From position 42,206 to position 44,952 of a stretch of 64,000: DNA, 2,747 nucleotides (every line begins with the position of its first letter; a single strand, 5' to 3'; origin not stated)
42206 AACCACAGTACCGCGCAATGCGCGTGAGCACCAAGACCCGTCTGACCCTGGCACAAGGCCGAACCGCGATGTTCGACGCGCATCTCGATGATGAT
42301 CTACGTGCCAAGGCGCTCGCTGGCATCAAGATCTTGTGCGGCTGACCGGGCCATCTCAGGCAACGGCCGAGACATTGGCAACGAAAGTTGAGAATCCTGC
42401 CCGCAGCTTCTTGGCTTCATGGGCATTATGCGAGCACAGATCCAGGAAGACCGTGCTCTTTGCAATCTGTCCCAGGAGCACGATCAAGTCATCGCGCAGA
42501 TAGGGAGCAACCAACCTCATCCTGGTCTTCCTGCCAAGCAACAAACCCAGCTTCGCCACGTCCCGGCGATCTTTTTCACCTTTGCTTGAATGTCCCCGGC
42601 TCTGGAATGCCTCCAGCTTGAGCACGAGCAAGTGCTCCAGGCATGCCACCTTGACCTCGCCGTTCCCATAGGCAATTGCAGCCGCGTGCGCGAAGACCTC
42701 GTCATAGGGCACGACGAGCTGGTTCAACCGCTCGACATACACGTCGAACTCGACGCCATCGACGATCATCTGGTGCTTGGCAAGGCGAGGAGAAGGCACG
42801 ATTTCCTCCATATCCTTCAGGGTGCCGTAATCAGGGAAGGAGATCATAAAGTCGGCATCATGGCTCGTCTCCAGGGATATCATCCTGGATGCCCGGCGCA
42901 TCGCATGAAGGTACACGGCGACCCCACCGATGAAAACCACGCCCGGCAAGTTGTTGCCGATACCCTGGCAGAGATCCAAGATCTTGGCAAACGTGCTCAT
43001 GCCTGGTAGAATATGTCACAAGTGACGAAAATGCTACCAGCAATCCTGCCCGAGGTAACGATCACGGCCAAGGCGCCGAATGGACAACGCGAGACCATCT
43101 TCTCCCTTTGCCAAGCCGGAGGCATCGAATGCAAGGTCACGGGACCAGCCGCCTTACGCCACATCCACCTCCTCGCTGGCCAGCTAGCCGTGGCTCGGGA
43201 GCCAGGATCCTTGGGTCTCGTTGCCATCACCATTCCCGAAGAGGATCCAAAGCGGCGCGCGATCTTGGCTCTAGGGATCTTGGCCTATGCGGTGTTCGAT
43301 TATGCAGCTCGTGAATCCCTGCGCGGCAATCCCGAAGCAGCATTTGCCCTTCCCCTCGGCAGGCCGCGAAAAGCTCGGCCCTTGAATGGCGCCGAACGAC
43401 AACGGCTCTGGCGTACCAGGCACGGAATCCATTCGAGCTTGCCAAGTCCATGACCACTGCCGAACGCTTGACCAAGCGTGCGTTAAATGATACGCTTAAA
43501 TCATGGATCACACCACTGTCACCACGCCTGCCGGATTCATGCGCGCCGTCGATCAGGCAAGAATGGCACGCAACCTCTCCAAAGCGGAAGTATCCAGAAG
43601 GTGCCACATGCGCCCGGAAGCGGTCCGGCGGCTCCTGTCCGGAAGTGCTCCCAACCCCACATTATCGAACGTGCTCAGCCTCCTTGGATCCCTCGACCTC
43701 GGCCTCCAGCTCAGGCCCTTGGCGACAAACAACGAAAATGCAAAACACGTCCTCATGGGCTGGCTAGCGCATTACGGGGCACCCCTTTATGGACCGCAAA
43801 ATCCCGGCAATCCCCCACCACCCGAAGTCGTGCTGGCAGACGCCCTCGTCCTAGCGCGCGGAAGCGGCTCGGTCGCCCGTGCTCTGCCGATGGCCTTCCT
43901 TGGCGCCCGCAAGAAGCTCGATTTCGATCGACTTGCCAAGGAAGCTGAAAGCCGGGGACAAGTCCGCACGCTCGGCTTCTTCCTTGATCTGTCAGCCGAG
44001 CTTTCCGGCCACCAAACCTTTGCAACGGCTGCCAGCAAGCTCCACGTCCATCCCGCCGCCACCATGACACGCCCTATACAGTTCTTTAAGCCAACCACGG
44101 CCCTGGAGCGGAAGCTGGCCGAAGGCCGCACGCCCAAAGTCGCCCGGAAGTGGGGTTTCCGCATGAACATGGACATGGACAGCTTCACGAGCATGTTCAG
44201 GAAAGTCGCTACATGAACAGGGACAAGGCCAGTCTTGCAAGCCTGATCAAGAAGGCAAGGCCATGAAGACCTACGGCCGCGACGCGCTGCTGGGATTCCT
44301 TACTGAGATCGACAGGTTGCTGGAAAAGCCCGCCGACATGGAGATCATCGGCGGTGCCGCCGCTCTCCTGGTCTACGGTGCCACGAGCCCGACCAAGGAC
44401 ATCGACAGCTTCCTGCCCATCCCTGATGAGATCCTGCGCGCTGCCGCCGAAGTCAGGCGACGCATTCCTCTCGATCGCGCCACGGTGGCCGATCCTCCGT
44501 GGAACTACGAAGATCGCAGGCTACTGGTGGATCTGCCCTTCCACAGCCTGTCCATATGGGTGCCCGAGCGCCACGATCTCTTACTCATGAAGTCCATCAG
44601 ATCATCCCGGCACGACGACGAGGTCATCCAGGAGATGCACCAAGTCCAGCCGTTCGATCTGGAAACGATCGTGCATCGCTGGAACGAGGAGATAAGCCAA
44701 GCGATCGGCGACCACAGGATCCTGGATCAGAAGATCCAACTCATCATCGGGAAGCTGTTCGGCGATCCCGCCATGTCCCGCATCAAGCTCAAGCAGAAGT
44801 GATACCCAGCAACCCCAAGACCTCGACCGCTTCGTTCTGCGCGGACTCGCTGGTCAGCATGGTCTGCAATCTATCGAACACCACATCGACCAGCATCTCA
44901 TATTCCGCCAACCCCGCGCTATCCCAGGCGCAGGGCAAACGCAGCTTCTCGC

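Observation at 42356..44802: Island of AbiE-like nucleotidyltransferase/HTH modules, including a divergent pair sharing a palindrome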

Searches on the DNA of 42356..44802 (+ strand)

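Call 10: search_dna_similar(query=window:42356-44802:+, collection=phages, mode=distant)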
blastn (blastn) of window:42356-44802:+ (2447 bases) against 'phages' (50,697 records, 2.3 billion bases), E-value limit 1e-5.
No match.

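Call 11: search_dna_similar(query=window:42356-44802:+, collection=plasmids, mode=distant)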
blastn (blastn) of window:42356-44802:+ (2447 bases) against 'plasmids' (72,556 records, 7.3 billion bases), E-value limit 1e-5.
No match.

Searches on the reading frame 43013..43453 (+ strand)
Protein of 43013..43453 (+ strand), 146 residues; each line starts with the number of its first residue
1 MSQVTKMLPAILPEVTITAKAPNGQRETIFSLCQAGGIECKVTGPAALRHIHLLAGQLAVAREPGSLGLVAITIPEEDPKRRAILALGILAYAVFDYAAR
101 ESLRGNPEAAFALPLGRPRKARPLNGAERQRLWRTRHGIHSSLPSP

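Call 3: search_protein_families(library=pfam, proteins=[window:43013-43453:+], max_evalue=1)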
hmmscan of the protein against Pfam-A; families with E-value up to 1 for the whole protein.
window:43013-43453:+ (146 aa): 0 families

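Call 4: search_protein_families(library=padloc, proteins=[window:43013-43453:+], max_evalue=1)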
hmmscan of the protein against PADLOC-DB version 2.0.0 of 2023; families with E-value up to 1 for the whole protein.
window:43013-43453:+ (146 aa): 0 families

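Call 7: search_protein_families(library=ncbifam, proteins=[window:43013-43453:+], max_evalue=1)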
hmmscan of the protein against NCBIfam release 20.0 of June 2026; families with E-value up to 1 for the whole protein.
window:43013-43453:+ (146 aa): 0 families

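Call 8: search_protein_families(library=phrogs, proteins=[window:43013-43453:+], max_evalue=1)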
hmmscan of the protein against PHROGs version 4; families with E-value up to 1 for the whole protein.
window:43013-43453:+ (146 aa): 0 families

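Call 31: search_protein_representatives(protein=window:43013-43453:+)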
Query: 146 residues. Proteins with E-value up to 0.001 (for the whole library): 115; up to 1e-10: 45; up to 1e-30: 7. The best 115 are listed.
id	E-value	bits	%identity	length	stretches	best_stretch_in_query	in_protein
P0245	2.4e-47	177.1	64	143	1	1-138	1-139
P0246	1.9e-42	161.1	62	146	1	7-139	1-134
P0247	1.4e-40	155.2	57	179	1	1-136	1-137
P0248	1.6e-40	154.9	59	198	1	7-137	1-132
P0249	6.7e-36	140.0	53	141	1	7-137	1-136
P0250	1.8e-35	138.5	56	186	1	7-140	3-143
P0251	1.4e-32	129.2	59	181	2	80-135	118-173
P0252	6.5e-30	120.6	64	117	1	45-136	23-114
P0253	8.0e-23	97.6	49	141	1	17-137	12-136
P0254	7.3e-22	94.5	70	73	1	72-137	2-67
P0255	1.5e-21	93.5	43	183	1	6-138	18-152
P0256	1.3e-18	83.9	55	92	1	1-91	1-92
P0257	3.0e-17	79.5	43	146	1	9-137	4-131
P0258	1.1e-16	77.7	40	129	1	20-138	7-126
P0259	1.4e-16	77.4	39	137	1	8-137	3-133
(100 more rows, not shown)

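Call 39: predict_structure(alignment_id=A3)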
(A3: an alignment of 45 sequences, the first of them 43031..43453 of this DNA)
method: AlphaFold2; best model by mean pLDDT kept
length: 140 residues; sequences in the alignment: 45
mean_pLDDT: 93.6   pTM: 0.77
mean pLDDT of the five models: 93.6, 93.5, 93.3, 93.3, 92.8
residues with pLDDT >= 90: 115; 70-90: 22; 50-70: 3; < 50: 0
segments of 3 or more residues with pLDDT < 50: none
pLDDT, mean of each block of 10 residues (from residue 1): 94 98 98 97 98 97 96 97 98 97 86 85 95 75
secondary structure, 60 per line:
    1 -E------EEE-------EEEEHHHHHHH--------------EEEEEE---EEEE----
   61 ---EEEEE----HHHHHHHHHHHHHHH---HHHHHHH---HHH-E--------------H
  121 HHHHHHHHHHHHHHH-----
elements in order: E9-11 E19-22 H23-29 E44-49 E53-56 E64-68 H73-87 H91-97 H120-135

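Call 48: search_protein_families(library=pfam, alignment_id=A3, max_evalue=1)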
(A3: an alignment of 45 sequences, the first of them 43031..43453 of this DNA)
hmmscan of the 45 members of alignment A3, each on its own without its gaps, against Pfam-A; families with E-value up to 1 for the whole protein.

A. member 1, window:43031-43453:+ (140 aa): 0 families

B. families by the number of members that match (of 45 scanned): 13 families
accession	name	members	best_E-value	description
PF16745.11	RsgA_N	2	0.0063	RsgA N-terminal domain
PF14754.11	IFR3_antag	1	0.0067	Papain-like auto-proteinase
PF19986.4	DUF6422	1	0.048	Family of unknown function (DUF6422)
PF08239.17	SH3_3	1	0.065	Bacterial SH3 domain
PF10723.15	RepB-RCR_reg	1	0.12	Replication regulatory protein RepB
PF12502.13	DUF3710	1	0.14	Protein of unknown function (DUF3710)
PF21630.2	Q4D059-like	1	0.14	Hypothetical protein Q4D059-like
PF05925.17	IpgD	1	0.18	Enterobacterial virulence protein IpgD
PF23170.1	bHLH_PER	1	0.18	Period circadian protein homolog bHLH-like domain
PF10084.14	DUF2322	1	0.2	Uncharacterized protein conserved in bacteria (DUF2322)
PF12724.12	Flavodoxin_5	1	0.24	Flavodoxin domain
PF02178.24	AT_hook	1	0.29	AT hook motif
PF19595.4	DUF6100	1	0.32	Family of unknown function (DUF6100)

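Call 77: search_protein_families(library=padloc, alignment_id=A3, max_evalue=1)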
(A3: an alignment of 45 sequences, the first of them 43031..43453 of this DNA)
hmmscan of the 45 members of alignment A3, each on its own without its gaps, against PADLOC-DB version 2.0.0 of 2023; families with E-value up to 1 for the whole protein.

A. member 1, window:43031-43453:+ (140 aa): 0 families

B. families by the number of members that match (of 45 scanned): 0 families

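Call 99: search_solved_structures(query=A3, max_evalue=1)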
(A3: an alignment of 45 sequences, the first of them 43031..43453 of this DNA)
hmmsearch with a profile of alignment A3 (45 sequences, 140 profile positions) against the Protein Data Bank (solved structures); distinct sequences matched with E-value up to 1: 2.
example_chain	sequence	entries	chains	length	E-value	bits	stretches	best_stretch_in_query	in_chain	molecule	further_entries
9d2f_a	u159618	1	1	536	0.18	14.9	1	32-131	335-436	A kinase (PRKA) anchor protein 14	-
8dpe_A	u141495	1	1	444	0.93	12.6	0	23-96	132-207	ATP-dependent RNA helicase DDX42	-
